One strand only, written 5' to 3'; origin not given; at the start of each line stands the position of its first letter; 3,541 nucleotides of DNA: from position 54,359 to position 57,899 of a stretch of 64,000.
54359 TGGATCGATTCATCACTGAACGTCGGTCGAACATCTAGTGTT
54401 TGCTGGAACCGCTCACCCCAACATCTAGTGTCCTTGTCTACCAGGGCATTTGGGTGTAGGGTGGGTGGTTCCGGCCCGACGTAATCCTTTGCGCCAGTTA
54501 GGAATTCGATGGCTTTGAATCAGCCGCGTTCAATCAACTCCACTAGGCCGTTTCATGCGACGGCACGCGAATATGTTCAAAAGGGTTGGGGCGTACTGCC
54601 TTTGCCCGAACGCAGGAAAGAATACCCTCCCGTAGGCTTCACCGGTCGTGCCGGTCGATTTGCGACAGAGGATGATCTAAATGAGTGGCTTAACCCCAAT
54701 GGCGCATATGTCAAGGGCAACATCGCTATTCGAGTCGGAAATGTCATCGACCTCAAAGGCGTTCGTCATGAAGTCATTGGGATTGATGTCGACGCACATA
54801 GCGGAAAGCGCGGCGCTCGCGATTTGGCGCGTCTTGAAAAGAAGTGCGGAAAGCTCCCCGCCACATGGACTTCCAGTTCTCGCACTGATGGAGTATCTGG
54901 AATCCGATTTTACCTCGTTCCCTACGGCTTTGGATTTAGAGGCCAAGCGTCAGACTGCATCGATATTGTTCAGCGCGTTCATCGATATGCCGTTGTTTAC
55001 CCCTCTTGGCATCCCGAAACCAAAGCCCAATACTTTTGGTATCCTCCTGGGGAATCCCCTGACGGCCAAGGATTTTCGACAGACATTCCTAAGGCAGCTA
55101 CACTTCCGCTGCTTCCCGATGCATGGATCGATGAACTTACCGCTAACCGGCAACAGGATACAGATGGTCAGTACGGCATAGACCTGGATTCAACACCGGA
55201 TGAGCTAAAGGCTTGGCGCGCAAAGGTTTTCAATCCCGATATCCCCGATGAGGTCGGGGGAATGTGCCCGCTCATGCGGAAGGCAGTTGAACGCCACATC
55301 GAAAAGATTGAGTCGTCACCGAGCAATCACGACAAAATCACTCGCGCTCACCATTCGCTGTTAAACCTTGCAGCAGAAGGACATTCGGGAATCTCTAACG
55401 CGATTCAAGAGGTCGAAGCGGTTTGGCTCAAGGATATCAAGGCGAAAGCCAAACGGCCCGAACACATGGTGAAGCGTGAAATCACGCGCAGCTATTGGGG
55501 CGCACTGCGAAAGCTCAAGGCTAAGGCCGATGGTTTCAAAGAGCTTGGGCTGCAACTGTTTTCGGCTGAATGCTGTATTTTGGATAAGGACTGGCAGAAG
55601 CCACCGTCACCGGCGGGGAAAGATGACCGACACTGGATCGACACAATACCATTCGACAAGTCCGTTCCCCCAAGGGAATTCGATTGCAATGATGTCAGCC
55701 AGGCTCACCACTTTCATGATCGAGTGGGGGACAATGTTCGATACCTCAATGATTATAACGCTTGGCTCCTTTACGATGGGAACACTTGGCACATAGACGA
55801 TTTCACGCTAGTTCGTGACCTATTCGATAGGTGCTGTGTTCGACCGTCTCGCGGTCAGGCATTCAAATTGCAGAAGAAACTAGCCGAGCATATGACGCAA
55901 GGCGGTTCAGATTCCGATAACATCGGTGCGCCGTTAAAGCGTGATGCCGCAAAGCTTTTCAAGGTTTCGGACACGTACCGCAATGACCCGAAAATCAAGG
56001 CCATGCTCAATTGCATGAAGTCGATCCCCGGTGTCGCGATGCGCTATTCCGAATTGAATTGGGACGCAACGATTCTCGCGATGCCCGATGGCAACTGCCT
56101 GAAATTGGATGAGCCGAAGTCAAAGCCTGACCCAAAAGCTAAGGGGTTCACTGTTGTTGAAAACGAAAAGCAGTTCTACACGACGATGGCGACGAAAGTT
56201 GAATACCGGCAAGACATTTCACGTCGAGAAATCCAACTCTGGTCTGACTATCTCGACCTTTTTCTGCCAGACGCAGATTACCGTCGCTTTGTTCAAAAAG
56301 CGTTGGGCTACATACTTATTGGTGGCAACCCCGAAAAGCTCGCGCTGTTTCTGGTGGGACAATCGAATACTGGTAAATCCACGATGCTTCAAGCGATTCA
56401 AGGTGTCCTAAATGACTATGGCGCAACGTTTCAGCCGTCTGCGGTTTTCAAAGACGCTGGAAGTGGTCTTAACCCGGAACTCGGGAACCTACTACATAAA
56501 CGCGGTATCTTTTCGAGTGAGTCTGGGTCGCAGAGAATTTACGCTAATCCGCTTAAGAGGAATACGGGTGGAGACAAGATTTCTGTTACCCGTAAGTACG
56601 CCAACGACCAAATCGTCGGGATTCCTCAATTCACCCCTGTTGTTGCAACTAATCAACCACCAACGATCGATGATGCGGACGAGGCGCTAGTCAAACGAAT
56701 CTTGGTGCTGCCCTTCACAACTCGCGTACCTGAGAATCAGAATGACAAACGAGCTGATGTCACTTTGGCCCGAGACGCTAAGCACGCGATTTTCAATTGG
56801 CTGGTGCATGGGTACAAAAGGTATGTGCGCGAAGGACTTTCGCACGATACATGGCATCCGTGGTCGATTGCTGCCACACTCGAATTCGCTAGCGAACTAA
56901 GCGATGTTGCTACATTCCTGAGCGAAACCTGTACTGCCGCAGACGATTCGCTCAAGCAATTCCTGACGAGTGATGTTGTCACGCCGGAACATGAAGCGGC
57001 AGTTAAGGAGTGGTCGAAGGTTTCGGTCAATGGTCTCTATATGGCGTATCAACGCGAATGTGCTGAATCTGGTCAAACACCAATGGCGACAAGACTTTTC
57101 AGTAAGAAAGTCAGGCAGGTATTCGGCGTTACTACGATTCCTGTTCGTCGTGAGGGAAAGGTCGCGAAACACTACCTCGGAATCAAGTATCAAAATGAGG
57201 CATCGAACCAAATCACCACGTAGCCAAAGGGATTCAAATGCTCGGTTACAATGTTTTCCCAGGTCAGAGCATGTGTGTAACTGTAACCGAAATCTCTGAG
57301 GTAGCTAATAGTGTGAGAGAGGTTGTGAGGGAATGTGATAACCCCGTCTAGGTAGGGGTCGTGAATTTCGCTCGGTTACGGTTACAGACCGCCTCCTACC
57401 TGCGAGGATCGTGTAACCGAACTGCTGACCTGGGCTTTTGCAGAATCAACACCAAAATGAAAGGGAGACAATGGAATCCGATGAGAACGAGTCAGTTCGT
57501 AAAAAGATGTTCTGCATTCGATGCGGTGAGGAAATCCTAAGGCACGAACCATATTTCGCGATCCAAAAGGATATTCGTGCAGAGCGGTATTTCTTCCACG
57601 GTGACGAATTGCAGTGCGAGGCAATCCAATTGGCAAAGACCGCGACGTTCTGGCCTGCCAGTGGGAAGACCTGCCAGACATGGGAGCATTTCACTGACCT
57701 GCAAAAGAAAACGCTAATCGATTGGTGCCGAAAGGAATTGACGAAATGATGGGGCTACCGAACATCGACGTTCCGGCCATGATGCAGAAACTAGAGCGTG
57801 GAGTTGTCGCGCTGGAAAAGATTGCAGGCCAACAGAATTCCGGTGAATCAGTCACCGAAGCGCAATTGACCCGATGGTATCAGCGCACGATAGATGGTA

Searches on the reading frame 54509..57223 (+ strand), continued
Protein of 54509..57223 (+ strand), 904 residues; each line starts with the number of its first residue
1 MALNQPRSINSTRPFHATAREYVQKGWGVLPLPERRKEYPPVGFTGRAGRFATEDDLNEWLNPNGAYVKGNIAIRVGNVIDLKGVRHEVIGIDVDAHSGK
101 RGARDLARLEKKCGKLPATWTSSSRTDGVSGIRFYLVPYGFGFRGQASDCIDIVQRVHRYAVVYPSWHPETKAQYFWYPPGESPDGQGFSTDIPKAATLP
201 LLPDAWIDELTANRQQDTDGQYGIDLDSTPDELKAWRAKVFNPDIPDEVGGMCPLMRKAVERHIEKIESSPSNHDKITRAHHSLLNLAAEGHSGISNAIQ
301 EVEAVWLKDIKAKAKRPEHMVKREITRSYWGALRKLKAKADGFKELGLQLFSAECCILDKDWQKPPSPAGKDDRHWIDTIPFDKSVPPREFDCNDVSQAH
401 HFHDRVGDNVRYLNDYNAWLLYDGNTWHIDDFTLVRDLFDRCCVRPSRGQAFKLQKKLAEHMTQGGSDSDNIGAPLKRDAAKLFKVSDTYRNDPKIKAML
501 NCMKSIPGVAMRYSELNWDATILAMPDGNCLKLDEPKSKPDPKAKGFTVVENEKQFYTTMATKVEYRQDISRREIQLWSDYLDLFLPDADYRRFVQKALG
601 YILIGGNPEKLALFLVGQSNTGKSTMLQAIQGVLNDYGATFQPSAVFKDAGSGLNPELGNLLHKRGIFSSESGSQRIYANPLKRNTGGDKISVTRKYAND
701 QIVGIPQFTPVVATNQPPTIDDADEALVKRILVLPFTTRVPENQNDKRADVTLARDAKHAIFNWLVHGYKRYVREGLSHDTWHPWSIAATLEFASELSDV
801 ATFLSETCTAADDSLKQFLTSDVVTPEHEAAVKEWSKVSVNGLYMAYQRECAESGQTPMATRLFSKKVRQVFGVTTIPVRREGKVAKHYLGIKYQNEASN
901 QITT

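Call 65: find_encoding_contigs(protein=P0014, flank=1500, max_places=1)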
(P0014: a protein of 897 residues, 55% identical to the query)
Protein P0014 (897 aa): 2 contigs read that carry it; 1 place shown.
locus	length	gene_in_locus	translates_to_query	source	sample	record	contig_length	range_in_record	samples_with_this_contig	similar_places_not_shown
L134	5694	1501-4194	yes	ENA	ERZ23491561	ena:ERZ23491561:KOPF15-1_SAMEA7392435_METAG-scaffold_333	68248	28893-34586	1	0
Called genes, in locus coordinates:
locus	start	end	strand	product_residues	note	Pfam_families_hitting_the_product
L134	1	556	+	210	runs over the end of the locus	-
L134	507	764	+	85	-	-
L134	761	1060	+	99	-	-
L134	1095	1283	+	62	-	-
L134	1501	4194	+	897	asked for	PF09250:Prim-Pol, PF08706:D5_N, PF19263:DUF5906 (weak)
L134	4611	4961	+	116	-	-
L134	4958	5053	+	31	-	-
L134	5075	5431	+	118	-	-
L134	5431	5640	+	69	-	-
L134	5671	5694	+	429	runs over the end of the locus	-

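Call 66: find_encoding_contigs(protein=P0016, flank=1500, max_places=1)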
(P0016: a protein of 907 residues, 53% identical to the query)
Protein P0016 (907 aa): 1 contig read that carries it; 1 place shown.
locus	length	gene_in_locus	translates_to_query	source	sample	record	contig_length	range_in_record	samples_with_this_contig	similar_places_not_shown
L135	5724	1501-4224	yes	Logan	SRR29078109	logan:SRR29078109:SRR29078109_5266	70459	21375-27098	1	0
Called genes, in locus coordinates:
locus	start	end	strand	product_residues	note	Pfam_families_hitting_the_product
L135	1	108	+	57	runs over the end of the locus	-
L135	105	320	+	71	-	-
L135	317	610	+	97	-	-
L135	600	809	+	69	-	-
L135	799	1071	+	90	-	-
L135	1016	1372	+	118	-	-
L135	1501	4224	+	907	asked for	PF09250:Prim-Pol, PF08706:D5_N (weak), PF19263:DUF5906 (weak)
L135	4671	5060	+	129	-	-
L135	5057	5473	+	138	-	-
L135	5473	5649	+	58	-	-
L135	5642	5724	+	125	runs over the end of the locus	-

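Call 67: find_encoding_contigs(protein=P0002, flank=1500, max_places=1)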
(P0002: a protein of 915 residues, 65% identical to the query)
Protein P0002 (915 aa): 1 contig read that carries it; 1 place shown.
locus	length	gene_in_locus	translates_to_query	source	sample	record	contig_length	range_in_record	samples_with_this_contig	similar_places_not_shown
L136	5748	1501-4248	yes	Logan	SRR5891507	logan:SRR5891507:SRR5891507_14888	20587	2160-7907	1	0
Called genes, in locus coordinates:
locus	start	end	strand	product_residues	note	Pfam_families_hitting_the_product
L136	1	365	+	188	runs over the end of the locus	-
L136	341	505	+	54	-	-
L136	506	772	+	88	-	-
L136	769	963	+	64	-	-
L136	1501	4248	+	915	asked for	PF09250:Prim-Pol, PF08706:D5_N (weak)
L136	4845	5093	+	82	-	-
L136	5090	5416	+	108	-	-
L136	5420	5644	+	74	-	-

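Call 68: find_encoding_contigs(protein=P0012, flank=1500, max_places=1)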
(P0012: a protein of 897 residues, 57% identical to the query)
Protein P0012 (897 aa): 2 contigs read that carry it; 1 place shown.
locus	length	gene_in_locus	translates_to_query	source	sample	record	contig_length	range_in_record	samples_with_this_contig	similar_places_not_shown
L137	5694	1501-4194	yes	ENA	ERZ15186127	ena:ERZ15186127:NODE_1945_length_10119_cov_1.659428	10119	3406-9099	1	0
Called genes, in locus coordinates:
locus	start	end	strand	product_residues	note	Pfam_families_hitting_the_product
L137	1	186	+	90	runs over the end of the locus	-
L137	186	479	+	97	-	-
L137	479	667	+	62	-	-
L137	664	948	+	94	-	-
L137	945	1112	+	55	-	-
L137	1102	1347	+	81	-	-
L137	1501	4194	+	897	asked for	PF09250:Prim-Pol, PF08706:D5_N, PF19263:DUF5906 (faint), PF03288:Pox_D5 (faint)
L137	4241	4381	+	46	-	-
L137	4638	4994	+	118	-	-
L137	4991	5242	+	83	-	-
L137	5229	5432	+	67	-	-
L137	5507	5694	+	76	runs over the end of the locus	-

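Call 69: find_encoding_contigs(protein=P0015, flank=1500, max_places=1)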
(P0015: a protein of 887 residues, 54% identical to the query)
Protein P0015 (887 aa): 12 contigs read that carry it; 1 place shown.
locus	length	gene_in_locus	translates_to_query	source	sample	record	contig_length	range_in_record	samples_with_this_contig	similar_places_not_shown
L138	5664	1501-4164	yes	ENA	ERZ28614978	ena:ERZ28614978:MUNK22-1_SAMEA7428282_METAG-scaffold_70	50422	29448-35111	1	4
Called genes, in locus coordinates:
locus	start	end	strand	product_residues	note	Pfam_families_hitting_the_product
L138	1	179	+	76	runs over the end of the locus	-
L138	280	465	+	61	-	-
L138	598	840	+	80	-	-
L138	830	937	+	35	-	-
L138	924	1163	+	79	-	-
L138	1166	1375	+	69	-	-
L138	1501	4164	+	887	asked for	PF09250:Prim-Pol, PF19263:DUF5906 (weak)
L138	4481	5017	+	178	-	-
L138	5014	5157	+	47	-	-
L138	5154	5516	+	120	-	-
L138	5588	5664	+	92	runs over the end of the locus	-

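Call 70: find_encoding_contigs(protein=P0019, flank=1500, max_places=1)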
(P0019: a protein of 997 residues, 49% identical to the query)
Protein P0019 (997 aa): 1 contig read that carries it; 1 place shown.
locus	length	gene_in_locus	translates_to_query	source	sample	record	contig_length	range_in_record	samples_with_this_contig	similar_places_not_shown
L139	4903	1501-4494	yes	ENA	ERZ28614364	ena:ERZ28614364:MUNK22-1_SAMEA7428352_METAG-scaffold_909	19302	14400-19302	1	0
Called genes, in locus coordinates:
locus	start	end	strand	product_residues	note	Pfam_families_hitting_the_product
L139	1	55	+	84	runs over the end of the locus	-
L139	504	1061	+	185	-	-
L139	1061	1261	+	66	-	-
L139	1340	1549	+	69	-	-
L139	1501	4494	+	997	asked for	PF09250:Prim-Pol, PF08706:D5_N (faint), PF19263:DUF5906 (weak)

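Call 71: find_encoding_contigs(protein=P0020, flank=1500, max_places=1)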
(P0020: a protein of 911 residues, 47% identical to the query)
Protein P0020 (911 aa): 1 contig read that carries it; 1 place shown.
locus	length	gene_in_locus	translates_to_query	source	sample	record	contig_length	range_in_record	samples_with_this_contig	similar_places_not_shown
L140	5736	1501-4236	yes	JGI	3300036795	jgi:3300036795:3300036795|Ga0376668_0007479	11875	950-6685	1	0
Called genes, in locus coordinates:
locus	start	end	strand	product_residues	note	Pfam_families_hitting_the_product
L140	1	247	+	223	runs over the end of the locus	-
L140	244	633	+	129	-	PF24746:DUF7694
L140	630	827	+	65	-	-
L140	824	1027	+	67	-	-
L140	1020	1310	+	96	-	-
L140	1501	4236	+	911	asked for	PF09250:Prim-Pol, PF19263:DUF5906 (weak)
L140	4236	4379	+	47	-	-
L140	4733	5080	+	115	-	-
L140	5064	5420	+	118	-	-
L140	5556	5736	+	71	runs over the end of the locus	-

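Call 72: find_encoding_contigs(protein=P0021, flank=1500, max_places=1)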
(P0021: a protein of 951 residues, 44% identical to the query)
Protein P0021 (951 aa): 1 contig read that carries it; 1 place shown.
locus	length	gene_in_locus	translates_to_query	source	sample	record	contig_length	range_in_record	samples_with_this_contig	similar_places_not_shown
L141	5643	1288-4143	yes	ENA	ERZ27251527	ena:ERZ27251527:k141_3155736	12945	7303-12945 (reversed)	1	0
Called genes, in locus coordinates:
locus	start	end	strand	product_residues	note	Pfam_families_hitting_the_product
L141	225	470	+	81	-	-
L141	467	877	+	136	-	-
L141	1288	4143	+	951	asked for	PF09250:Prim-Pol, PF08706:D5_N (faint)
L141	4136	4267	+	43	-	-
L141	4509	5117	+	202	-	-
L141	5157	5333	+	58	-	-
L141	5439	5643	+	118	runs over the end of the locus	-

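Call 73: find_encoding_contigs(protein=P0023, flank=1500, max_places=1)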
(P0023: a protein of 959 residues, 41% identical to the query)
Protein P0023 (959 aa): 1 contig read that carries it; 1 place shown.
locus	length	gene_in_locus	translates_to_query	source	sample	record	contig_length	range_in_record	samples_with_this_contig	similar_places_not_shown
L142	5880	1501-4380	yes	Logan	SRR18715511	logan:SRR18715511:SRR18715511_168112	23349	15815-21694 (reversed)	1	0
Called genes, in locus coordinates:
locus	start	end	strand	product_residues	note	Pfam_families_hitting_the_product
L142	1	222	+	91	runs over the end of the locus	-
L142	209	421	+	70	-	-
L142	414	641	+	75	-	-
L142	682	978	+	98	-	-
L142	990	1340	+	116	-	PF07463:NUMOD4 (weak)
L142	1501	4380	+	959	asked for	PF09250:Prim-Pol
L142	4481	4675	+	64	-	-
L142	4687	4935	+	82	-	-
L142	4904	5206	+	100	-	-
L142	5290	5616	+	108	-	-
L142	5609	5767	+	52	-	-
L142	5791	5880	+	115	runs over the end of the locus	-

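Call 74: find_encoding_contigs(protein=P0009, flank=1500, max_places=1)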
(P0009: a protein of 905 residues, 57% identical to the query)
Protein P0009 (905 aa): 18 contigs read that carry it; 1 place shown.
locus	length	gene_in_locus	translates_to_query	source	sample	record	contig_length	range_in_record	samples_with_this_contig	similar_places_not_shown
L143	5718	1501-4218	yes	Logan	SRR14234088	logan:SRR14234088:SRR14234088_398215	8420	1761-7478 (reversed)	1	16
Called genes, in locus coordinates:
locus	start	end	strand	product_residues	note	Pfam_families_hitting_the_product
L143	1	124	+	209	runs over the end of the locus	-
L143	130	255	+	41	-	-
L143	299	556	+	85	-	-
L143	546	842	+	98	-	-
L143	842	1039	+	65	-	-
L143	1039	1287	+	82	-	-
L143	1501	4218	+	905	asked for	PF09250:Prim-Pol, PF08706:D5_N, PF19263:DUF5906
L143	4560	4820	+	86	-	-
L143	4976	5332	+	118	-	-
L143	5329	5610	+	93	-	-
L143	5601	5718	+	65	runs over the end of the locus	-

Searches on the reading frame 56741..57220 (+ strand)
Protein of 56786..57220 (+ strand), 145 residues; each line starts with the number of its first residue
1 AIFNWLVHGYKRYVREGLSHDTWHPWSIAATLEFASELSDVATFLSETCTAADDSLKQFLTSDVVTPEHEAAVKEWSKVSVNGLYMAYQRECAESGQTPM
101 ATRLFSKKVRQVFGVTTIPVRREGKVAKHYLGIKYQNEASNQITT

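Call 61: find_homologous_proteins(query=window:56786-57220:+, max_evalue=0.001)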
Query window:56786-57220:+: 6 candidates shared short words with the query, none scored E <= 0.001.

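Call 86: predict_structure(alignment_id=A2)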
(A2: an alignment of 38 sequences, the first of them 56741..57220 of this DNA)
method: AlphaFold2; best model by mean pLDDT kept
length: 160 residues; sequences in the alignment: 38
mean_pLDDT: 89.0   pTM: 0.67
mean pLDDT of the five models: 89.0, 86.9, 86.2, 85.2, 83.5
residues with pLDDT >= 90: 105; 70-90: 46; 50-70: 7; < 50: 2
segments of 3 or more residues with pLDDT < 50: none
pLDDT, mean of each block of 10 residues (from residue 1): 82 91 85 82 78 84 96 95 96 96 95 95 94 94 96 65
secondary structure, 60 per line:
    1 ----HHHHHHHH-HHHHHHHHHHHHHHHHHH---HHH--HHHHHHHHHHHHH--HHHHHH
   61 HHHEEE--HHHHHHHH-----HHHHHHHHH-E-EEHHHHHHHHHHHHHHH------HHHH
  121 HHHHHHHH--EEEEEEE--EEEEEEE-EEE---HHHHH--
elements in order: H5-12 H14-31 H40-52 H55-63 E64-66 H69-76 H82-90 H96-110 H117-128 E131-137 E140-146 E148-150 H154-158

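Call 89: fold_search(model_id=the predicted structure, library=pdb)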
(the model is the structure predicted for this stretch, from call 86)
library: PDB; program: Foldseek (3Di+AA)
matches with E <= 10: 610; with E <= 0.001: 1
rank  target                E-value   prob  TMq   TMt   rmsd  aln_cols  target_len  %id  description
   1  1dp7_P                3.4e-04  1.00  0.40  0.81   3.8        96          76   20  COCRYSTAL STRUCTURE OF RFX-DBD IN COMPLEX WITH ITS COGNATE X-BOX BINDING SITE (released 2000-03-06)
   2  8zjr_M                1.1e-03  1.00  0.41  0.77   3.5       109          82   14  Structure of nucleosome-bound RFX5 complex (released 2025-08-13)
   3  2qby_B                1.0e-02  0.89  0.28  0.14  18.6       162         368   15  Crystal structure of a heterodimer of Cdc6/Orc1 initiators bound to origin DNA (from S. solfataricus) (released 2007-09-11)
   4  2qby_A                1.3e-01  0.77  0.28  0.14  10.6        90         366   20  Crystal structure of a heterodimer of Cdc6/Orc1 initiators bound to origin DNA (from S. solfataricus) (released 2007-09-11)
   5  6k9e_B                1.9e-01  0.51  0.28  0.13  12.3       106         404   14  The A form apo structure of NrS-1 C terminal region-CTR(305-718) (released 2020-06-17)
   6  6k9c_B                2.0e-01  0.51  0.28  0.12  12.0       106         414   13  The apo structure of NrS-1 C terminal region (305-718) (released 2020-04-08)
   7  7jgr_G                2.6e-01  0.54  0.30  0.14  10.6       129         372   14  Structure of Drosophila ORC bound to DNA (84 bp) and Cdc6 (released 2020-09-09)
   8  2cwe                  2.7e-01  0.33  0.20  0.18  10.5        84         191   14  Crystal structure of hypothetical transcriptional regulator protein, PH1932 from Pyrococcus horikoshii OT3 (released 2005-12-20)
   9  7tjj_I                2.7e-01  0.25  0.27  0.13  13.6       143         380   12  S. cerevisiae ORC bound to 84 bp ARS1 DNA and Cdc6 (state 1) with docked Orc6 N-terminal domain (released 2022-10-05)
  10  2dqr_B                3.1e-01  0.63  0.27  0.36   4.8        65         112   15  Crystal structure of the replication terminator protein mutant RTP.E39K.R42Q (released 2007-05-29)
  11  6k9c_A                3.1e-01  0.35  0.28  0.12  12.1       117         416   14  The apo structure of NrS-1 C terminal region (305-718) (released 2020-04-08)
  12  4i7h_B                3.1e-01  0.33  0.26  0.27  10.7        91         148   11  Structural basis for peroxide sensing and gene regulation by PerR from Streptococcus pyogenes (released 2013-05-08)
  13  8ioi_A                3.7e-01  0.63  0.26  0.23   6.5        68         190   16  Crystal Structure of PadR- family transcriptional regulator Rv1176c from Mycobacterium tuberculosis H37Rv. (released 2024-03-13)
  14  1tbx_A                3.7e-01  0.33  0.22  0.34  11.3        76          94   16  Crystal structure of SSV1 F-93 (released 2004-07-13)
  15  6lrb_D                4.0e-01  0.28  0.29  0.13  12.1       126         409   13  The A form apo structure of NrS-1 C terminal region-CTR (released 2020-04-08)
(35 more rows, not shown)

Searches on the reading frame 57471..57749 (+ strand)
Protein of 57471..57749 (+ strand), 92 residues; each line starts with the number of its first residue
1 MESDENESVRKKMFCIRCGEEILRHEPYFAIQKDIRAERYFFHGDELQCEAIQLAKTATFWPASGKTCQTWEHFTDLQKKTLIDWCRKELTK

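Call 15: search_protein_families(library=pfam, proteins=[window:57471-57749:+], max_evalue=0.01)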
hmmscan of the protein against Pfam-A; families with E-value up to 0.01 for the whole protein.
window:57471-57749:+ (92 aa): 0 families
